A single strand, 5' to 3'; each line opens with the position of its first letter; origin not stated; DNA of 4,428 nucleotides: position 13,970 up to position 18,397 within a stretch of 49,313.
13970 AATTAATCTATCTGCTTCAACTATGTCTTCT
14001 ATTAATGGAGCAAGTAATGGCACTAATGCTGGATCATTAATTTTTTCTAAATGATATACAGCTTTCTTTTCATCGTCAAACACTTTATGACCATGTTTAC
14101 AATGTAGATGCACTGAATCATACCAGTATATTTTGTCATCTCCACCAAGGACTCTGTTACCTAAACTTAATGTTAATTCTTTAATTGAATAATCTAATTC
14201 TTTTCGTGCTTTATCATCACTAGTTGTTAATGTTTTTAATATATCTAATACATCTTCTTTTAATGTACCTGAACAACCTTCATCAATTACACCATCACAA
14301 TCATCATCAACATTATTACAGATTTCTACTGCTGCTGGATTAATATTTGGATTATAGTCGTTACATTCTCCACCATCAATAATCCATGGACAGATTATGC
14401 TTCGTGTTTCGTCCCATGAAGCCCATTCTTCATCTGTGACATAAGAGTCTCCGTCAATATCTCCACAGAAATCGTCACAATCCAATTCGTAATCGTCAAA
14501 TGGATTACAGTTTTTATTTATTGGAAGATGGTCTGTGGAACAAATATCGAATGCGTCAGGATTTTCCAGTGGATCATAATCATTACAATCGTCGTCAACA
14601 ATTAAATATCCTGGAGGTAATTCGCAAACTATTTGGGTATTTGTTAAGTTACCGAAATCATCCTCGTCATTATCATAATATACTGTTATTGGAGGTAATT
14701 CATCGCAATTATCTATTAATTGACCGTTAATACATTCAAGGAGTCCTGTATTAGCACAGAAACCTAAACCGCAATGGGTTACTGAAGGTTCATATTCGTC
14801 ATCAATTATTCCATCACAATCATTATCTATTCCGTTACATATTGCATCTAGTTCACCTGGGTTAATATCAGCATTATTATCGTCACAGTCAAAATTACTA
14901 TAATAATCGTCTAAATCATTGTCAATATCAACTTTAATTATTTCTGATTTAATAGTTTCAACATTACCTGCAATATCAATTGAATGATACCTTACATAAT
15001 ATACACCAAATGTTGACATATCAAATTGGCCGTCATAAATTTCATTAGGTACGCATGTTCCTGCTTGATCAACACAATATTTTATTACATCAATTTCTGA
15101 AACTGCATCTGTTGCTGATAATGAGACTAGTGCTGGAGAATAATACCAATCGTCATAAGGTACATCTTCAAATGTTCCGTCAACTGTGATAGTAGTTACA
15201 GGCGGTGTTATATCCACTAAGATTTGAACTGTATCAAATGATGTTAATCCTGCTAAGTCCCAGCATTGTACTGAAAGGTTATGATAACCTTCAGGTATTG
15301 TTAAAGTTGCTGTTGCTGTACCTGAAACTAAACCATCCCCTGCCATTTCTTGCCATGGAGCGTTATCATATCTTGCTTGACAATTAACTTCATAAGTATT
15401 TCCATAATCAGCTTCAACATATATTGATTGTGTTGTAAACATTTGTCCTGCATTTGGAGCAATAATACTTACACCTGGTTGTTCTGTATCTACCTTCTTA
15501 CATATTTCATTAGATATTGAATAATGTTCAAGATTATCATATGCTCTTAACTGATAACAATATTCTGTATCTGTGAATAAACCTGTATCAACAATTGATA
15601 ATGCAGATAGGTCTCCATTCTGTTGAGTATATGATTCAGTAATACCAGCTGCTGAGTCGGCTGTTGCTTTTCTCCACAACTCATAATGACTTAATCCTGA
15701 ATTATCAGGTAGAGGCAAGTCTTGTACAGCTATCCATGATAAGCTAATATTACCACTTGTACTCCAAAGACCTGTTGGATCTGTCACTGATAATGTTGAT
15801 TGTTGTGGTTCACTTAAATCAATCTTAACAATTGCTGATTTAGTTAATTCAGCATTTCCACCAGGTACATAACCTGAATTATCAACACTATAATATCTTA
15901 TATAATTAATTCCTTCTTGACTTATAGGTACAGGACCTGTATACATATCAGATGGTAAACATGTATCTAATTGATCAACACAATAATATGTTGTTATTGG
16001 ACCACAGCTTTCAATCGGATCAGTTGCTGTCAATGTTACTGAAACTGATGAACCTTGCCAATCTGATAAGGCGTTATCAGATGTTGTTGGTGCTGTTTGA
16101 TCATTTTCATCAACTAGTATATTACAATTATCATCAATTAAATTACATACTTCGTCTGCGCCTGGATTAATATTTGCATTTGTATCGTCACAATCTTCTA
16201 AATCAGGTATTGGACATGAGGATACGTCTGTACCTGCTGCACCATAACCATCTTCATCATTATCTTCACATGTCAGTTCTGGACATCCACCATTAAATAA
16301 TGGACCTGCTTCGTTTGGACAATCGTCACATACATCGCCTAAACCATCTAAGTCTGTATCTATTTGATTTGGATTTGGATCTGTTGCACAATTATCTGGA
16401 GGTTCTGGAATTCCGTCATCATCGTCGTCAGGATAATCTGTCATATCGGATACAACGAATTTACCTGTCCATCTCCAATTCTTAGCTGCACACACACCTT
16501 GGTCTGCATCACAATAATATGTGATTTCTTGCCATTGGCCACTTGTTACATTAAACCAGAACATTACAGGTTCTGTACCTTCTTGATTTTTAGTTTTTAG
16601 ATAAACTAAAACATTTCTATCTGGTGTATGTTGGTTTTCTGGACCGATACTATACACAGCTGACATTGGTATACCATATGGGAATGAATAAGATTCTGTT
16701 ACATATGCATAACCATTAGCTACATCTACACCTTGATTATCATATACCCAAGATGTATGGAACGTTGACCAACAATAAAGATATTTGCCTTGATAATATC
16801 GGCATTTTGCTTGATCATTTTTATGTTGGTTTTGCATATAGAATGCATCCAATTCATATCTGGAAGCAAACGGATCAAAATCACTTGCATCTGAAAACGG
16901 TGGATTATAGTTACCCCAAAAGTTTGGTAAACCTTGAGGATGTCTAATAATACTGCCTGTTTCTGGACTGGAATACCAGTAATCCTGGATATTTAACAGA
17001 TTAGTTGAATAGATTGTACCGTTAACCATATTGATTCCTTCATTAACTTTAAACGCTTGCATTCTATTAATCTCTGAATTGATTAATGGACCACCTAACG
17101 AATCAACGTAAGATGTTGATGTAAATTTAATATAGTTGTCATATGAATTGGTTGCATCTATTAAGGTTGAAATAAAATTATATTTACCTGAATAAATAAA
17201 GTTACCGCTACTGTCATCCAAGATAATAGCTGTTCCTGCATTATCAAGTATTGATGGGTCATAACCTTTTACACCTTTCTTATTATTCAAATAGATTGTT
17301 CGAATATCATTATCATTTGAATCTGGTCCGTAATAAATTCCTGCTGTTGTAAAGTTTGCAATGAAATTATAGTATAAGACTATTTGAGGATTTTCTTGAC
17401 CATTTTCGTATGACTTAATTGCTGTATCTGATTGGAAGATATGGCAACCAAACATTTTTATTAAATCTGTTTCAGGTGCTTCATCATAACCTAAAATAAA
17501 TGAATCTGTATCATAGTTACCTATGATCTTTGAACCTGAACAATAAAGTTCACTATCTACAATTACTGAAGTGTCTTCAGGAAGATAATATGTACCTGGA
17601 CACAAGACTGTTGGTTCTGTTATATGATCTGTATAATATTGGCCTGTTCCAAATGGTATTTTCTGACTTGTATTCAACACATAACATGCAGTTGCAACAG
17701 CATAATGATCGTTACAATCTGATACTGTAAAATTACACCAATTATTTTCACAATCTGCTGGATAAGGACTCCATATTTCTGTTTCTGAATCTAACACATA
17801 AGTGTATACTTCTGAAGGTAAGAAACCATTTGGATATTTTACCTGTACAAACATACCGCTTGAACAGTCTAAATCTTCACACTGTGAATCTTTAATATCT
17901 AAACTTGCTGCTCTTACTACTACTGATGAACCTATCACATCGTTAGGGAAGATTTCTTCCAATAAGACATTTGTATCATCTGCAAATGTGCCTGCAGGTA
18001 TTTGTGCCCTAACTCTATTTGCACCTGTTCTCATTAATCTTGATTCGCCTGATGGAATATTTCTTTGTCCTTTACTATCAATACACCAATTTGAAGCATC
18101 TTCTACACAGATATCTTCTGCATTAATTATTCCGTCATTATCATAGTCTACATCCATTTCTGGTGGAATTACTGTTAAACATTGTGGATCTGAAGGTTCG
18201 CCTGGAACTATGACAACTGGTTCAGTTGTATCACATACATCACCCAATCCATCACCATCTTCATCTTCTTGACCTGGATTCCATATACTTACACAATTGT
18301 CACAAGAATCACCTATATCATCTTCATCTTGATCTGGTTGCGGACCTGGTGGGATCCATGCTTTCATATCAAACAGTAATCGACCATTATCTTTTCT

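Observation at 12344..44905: Single 32.6-kb ORF encoding a 10,853-aa secreted mosaic protein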

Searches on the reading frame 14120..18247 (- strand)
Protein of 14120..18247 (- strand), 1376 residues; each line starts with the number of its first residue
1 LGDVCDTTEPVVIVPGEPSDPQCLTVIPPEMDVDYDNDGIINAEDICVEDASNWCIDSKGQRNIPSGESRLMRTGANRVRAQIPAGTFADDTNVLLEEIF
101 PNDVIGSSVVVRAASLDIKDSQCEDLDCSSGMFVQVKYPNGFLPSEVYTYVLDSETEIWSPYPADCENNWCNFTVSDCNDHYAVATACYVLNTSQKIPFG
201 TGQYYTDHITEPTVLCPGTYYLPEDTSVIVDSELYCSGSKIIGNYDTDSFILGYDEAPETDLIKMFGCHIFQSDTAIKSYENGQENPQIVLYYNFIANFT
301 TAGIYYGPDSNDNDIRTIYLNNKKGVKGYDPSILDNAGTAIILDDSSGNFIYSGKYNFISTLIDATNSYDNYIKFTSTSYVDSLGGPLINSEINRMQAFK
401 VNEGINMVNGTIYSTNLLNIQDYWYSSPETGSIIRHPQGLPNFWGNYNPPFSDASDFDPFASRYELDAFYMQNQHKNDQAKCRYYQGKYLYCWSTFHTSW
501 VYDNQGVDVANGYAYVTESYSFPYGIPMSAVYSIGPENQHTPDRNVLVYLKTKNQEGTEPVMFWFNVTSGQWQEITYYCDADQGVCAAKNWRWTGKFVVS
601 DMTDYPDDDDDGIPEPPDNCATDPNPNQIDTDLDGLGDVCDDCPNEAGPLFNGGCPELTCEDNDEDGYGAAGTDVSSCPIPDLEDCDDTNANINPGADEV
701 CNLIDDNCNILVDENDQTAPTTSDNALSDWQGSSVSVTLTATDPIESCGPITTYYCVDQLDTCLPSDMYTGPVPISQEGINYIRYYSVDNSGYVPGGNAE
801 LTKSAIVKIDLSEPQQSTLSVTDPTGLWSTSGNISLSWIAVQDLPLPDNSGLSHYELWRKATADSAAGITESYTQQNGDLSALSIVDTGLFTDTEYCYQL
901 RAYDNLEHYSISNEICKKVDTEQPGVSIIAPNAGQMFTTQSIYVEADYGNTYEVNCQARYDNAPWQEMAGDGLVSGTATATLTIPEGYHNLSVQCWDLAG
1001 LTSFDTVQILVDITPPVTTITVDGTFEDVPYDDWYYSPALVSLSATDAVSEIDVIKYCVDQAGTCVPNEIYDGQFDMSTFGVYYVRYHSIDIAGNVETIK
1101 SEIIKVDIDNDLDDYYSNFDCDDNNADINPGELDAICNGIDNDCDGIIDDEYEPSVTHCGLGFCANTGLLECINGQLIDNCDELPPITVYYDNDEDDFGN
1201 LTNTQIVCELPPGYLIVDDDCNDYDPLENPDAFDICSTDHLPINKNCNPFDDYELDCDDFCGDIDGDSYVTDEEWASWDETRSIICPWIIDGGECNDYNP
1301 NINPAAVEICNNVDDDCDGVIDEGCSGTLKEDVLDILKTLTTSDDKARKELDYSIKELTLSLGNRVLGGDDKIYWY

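Call 109: search_protein_families(library=ncbifam, proteins=[window:14120-18247:-], max_evalue=0.01)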
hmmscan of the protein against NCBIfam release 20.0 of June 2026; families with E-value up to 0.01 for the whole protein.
window:14120-18247:- (1376 aa): 4 families
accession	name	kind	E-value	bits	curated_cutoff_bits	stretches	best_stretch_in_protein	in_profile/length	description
NF047446.1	barrel_OmpL47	domain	3.6e-20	72.2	40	2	1036-1106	2-68/68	OmpL47-type beta-barrel domain-containing protein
NF045500.1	Omp28_seleno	equivalog_domain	3.4e-09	36.6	200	1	600-645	269-312/377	Omp28-related selenoprotein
NF047441.1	Lepto_OmpL47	equivalog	5.1e-09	36.2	250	1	768-816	102-145/336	multi-beta-barrel domain surface protein OmpL47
NF033763.1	exchanger_TraB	exception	0.0031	15.5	700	0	615-668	310-358/522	outer membrane exchange protein TraB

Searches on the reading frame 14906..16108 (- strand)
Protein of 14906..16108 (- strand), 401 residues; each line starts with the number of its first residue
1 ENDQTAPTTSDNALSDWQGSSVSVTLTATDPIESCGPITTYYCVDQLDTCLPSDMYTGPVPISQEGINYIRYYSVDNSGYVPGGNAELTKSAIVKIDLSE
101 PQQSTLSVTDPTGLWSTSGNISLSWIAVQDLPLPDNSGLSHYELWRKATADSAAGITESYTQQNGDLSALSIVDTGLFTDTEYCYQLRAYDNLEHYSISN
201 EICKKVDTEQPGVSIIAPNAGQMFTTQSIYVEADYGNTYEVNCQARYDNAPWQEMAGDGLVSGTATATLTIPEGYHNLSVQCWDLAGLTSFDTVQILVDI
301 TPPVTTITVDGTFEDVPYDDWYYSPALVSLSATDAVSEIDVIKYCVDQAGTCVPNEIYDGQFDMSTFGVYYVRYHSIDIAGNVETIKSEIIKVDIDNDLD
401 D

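Call 80: search_protein_families(library=pfam, proteins=[window:14906-16108:-], max_evalue=1)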
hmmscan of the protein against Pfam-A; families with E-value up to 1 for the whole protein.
window:14906-16108:- (401 aa): 6 families
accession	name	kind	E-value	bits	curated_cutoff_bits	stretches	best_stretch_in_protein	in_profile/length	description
PF16403.11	Bact_surface_Ig-like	-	0.0019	18.7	27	1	358-387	37-66/71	Bacterial surface protein, Ig-like domain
PF16656.11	Pur_ac_phosph_N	-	0.039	14.9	30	1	102-192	2-83/93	Purple acid Phosphatase, N-terminal domain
PF19077.6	Big_13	-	0.047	14.6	27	0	259-299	60-101/102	Bacterial Ig-like domain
PF21159.3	FlgK_2nd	-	0.12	13.3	24.7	1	261-320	17-75/116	Flagellar hook-associated protein 1, D3 domain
PF22352.2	K319L-like_PKD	-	0.13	12.8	27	0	137-196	26-75/84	K319L-like, PKD domain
PF13290.12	CHB_HEX_C_1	-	0.97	9.9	22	1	21-79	9-60/67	Chitobiase/beta-hexosaminidase C-terminal domain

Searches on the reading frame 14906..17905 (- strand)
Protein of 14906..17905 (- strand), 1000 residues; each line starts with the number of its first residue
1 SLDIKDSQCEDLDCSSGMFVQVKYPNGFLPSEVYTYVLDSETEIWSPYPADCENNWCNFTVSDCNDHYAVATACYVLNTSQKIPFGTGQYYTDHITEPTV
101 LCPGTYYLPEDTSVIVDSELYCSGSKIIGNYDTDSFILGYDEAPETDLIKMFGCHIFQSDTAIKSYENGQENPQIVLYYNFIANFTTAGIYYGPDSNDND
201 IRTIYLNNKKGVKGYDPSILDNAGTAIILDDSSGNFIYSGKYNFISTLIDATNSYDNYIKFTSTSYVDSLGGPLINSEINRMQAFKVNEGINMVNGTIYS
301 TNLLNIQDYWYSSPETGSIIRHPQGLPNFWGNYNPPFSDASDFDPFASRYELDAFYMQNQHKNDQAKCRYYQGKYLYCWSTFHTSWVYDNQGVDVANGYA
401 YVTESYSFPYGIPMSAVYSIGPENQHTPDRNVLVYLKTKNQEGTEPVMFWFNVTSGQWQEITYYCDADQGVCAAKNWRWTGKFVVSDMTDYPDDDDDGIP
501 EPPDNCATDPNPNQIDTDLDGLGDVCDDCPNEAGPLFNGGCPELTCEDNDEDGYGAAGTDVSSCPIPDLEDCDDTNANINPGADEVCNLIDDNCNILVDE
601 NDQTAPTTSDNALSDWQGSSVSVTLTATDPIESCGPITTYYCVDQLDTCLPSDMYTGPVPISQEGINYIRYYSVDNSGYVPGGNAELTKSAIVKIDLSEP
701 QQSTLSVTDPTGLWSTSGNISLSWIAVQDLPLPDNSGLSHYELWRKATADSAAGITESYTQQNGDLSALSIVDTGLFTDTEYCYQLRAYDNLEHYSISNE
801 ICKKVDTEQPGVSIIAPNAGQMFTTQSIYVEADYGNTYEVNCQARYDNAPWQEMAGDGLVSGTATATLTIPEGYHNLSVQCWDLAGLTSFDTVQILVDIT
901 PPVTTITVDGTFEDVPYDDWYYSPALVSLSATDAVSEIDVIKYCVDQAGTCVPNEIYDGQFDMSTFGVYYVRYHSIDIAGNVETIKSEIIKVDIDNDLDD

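Call 7: search_protein_families(library=pfam, proteins=[window:14906-17905:-], max_evalue=0.01)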
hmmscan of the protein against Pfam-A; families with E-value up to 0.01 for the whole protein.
window:14906-17905:- (1000 aa): 1 family
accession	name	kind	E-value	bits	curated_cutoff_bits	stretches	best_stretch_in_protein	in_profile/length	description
PF11617.13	Cu-binding_MopE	-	6.5e-08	33.1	27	1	571-600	1-30/30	Putative metal-binding motif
